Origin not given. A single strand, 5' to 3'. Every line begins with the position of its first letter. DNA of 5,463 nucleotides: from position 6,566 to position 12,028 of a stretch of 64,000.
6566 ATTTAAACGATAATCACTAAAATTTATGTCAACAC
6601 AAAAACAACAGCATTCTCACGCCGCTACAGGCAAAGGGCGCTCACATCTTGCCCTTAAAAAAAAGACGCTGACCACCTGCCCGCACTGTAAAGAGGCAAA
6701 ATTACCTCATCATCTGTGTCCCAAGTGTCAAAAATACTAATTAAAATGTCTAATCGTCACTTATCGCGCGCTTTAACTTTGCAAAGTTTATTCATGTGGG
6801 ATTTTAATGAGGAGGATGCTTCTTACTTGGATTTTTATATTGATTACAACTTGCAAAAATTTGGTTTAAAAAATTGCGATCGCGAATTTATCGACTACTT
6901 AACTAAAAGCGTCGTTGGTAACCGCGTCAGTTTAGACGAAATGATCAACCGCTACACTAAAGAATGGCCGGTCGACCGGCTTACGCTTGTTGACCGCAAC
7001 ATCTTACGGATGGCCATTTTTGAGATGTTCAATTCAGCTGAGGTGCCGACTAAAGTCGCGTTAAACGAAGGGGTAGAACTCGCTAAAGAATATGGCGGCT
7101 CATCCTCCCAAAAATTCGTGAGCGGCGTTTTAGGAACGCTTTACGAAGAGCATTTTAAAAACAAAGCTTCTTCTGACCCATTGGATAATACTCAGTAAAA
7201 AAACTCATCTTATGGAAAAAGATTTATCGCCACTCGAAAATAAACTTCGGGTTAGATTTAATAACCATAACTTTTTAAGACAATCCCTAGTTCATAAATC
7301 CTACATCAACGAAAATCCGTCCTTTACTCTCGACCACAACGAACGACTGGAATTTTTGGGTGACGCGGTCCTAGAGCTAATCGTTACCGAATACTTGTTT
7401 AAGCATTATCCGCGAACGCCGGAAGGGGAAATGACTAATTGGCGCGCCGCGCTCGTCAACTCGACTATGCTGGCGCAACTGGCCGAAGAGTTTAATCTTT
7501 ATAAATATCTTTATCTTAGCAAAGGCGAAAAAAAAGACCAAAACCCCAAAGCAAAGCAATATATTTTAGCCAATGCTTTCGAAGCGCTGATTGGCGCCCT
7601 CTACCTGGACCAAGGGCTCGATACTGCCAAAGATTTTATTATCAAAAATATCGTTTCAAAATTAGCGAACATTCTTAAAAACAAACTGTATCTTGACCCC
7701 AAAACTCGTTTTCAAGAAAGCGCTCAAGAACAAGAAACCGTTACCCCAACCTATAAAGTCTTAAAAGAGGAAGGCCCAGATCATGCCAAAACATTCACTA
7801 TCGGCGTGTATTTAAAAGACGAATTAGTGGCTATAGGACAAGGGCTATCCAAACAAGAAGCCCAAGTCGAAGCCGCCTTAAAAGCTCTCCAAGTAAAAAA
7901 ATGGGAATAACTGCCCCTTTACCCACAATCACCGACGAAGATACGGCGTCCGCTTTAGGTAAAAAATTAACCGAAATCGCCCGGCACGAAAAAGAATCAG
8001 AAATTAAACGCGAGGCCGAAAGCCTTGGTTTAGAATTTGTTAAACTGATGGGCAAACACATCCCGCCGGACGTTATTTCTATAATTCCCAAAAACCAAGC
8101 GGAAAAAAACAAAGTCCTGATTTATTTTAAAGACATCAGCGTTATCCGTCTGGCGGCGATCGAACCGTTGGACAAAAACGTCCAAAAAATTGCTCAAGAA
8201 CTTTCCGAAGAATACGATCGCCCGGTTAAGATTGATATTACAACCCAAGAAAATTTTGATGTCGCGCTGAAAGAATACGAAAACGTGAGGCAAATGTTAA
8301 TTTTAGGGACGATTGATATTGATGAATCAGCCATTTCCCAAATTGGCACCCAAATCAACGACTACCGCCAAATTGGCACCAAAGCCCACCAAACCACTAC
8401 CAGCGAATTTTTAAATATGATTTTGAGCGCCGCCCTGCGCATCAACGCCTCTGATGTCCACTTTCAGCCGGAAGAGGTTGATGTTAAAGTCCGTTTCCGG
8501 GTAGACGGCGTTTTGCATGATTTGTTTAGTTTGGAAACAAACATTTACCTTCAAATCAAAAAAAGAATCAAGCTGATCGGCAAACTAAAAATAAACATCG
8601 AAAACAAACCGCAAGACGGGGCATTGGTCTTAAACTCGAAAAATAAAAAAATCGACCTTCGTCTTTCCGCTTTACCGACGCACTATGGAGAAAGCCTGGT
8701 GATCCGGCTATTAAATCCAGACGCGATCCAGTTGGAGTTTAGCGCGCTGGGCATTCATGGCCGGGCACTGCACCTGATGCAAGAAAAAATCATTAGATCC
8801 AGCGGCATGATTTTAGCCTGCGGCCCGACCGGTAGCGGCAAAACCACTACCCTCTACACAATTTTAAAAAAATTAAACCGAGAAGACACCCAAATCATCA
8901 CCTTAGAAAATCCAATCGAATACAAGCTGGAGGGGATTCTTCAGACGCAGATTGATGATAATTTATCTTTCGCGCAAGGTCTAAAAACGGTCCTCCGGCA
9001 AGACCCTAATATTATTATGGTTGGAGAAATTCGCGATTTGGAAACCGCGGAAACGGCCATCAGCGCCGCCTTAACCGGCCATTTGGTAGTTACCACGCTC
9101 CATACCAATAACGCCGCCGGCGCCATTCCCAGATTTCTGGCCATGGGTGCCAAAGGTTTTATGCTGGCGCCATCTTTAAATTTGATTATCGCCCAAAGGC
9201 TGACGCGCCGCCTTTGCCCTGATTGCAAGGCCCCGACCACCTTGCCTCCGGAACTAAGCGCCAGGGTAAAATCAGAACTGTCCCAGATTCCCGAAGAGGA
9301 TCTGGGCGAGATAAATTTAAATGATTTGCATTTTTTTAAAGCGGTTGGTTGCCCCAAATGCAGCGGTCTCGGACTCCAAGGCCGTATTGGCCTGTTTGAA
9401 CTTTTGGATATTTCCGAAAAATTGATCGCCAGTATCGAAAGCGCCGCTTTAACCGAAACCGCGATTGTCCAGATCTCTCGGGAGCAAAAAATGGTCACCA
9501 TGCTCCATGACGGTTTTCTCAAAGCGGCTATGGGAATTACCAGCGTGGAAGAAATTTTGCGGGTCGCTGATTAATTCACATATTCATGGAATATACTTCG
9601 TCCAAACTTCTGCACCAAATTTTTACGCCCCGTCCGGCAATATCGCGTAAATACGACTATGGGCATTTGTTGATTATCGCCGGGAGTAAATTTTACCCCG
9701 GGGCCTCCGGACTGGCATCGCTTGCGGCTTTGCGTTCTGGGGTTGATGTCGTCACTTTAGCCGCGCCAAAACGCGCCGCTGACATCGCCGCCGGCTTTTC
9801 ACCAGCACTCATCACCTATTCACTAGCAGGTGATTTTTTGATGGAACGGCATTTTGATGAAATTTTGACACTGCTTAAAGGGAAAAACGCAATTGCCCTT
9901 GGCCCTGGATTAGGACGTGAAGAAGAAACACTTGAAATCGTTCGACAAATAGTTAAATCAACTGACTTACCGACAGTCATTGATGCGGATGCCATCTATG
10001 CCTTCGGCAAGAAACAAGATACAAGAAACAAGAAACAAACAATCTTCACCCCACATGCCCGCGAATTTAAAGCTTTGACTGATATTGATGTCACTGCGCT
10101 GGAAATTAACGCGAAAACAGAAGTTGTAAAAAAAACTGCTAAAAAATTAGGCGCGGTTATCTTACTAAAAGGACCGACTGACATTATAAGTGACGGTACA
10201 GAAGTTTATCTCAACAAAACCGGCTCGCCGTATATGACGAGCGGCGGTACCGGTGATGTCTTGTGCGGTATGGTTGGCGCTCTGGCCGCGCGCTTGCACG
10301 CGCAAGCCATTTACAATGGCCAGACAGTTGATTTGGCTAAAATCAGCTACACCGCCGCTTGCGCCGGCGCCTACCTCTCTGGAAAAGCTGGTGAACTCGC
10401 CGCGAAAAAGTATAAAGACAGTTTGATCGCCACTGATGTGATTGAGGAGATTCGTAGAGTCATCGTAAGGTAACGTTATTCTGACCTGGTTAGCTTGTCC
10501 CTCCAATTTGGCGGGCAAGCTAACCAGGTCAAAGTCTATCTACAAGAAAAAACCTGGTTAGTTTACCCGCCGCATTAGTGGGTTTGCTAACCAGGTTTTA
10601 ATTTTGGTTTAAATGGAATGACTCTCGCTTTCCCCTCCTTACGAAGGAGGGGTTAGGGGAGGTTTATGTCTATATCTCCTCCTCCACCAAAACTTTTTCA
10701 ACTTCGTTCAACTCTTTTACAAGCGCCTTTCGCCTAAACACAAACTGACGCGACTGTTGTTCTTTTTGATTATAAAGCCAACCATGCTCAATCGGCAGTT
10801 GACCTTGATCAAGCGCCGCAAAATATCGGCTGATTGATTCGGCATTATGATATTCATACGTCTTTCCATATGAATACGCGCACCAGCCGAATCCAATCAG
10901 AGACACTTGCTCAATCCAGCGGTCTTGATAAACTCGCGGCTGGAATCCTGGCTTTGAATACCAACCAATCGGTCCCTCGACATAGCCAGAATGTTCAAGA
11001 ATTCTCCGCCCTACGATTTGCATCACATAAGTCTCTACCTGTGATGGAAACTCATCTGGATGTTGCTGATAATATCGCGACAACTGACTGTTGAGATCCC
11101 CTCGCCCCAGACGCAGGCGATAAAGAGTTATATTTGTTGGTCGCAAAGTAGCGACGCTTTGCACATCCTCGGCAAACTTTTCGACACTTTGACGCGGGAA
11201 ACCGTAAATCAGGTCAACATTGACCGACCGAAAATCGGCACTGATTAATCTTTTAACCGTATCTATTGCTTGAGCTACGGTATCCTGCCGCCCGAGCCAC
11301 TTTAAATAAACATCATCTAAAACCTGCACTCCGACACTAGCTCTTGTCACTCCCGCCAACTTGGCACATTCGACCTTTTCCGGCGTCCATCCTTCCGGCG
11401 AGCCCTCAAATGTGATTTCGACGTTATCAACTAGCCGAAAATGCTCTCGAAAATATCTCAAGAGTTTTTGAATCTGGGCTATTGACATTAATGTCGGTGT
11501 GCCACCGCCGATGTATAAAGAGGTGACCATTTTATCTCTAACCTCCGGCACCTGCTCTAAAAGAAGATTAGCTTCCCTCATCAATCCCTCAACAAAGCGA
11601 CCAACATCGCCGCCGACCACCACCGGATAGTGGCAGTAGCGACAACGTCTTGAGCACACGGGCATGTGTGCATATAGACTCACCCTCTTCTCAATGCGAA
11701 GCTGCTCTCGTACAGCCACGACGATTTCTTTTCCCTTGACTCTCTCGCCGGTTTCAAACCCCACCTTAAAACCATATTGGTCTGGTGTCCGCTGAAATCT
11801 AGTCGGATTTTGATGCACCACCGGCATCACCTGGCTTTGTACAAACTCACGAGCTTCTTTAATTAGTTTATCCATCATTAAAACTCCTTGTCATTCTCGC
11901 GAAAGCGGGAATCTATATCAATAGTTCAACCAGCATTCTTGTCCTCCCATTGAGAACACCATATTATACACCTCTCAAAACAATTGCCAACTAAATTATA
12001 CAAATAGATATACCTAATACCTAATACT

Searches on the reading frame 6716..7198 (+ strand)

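Call 65: search_protein_families(library=pfam, proteins=[window:6716-7198:+], max_evalue=0.000001)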
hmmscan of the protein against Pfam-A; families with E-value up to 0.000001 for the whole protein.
window:6716-7198:+ (160 aa): 1 family
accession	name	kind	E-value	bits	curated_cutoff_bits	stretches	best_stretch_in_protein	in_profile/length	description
PF01029.23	NusB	-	6.2e-31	108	23.1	1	17-142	3-131/133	NusB family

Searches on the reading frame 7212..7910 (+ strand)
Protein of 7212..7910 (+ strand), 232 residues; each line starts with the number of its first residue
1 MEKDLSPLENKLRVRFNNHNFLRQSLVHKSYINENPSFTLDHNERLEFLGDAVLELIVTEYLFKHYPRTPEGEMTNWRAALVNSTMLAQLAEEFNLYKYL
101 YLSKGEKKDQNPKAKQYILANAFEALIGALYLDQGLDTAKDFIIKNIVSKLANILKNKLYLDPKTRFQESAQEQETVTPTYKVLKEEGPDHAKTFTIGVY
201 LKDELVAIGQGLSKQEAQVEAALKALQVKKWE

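Call 65: search_protein_families(library=pfam, proteins=[window:7212-7910:+], max_evalue=0.000001)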
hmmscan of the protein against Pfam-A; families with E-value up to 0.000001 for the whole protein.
window:7212-7910:+ (232 aa): 4 families
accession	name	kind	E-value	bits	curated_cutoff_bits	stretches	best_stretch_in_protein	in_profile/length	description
PF14622.11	Ribonucleas_3_3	-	2.2e-39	135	35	1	19-150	2-127/128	Ribonuclease-III-like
PF00636.31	Ribonuclease_3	-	7.8e-31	107.3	27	1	44-135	1-102/102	Ribonuclease III domain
PF00035.32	dsrm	-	1.1e-14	55.2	23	1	163-228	1-65/66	Double-stranded RNA binding motif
PF22935.1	RM44_endonuclase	-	5.2e-10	40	27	1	13-130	14-139/139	Large ribosomal subunit protein mL44, endonuclease domain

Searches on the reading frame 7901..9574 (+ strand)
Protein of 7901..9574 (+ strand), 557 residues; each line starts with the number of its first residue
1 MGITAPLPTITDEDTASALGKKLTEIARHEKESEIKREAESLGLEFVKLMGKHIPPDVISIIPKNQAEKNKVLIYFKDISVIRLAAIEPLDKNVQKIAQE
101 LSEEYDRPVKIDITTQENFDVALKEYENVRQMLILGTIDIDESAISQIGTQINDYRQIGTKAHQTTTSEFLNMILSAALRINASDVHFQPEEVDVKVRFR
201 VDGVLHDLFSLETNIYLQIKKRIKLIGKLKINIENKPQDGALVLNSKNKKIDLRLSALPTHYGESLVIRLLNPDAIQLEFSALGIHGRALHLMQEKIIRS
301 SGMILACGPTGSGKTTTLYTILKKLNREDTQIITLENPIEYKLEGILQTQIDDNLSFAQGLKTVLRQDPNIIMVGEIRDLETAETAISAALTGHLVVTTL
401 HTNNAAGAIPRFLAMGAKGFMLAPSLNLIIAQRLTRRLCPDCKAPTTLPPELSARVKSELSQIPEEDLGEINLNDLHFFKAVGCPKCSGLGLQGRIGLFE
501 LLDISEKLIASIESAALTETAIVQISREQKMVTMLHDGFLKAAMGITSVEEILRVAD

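Call 65: search_protein_families(library=pfam, proteins=[window:7901-9574:+], max_evalue=0.000001)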
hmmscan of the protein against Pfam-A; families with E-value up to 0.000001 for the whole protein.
window:7901-9574:+ (557 aa): 1 family
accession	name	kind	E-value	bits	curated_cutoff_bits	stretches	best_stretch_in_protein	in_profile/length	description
PF00437.27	T2SSE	-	1.3e-112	376.6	24.9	1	165-554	6-370/370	Type II/IV secretion system protein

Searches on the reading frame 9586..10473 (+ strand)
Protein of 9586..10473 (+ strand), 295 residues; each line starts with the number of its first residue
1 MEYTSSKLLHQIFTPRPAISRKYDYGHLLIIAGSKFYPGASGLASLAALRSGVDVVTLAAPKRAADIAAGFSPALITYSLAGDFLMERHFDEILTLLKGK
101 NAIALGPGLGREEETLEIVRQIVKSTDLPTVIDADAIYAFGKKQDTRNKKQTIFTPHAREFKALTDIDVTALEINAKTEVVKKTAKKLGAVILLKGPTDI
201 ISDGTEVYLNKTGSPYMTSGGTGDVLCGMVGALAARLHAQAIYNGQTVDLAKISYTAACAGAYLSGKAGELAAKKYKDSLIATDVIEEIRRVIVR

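Call 65: search_protein_families(library=pfam, proteins=[window:9586-10473:+], max_evalue=0.000001)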
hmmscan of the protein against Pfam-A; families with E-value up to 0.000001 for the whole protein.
window:9586-10473:+ (295 aa): 2 families
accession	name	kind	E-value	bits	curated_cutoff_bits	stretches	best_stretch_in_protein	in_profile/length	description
PF01256.23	Carb_kinase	-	2.9e-53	181.3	27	1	28-290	1-241/242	NAD(P)H-hydrate dehydratase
PF02110.20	HK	-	1.3e-08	34.9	27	1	167-242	131-206/247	Hydroxyethylthiazole kinase family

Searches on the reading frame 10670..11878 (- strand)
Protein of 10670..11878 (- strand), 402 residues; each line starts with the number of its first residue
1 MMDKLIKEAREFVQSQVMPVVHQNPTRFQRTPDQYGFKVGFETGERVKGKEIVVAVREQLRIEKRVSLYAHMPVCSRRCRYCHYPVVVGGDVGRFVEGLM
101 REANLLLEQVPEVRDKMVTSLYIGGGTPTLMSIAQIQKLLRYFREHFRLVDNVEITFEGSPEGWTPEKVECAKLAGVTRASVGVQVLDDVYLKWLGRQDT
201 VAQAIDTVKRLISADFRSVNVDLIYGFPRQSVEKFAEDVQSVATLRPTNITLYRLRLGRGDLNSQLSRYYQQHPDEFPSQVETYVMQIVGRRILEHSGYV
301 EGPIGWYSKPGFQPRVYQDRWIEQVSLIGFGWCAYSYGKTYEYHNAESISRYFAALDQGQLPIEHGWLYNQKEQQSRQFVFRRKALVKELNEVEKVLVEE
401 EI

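Call 65: search_protein_families(library=pfam, proteins=[window:10670-11878:-], max_evalue=0.000001)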
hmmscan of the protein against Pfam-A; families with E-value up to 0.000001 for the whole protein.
window:10670-11878:- (402 aa): 1 family
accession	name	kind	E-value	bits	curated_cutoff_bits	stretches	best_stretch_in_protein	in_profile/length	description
PF04055.27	Radical_SAM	-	1.5e-20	74.4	29.5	1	71-240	3-164/166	Radical SAM superfamily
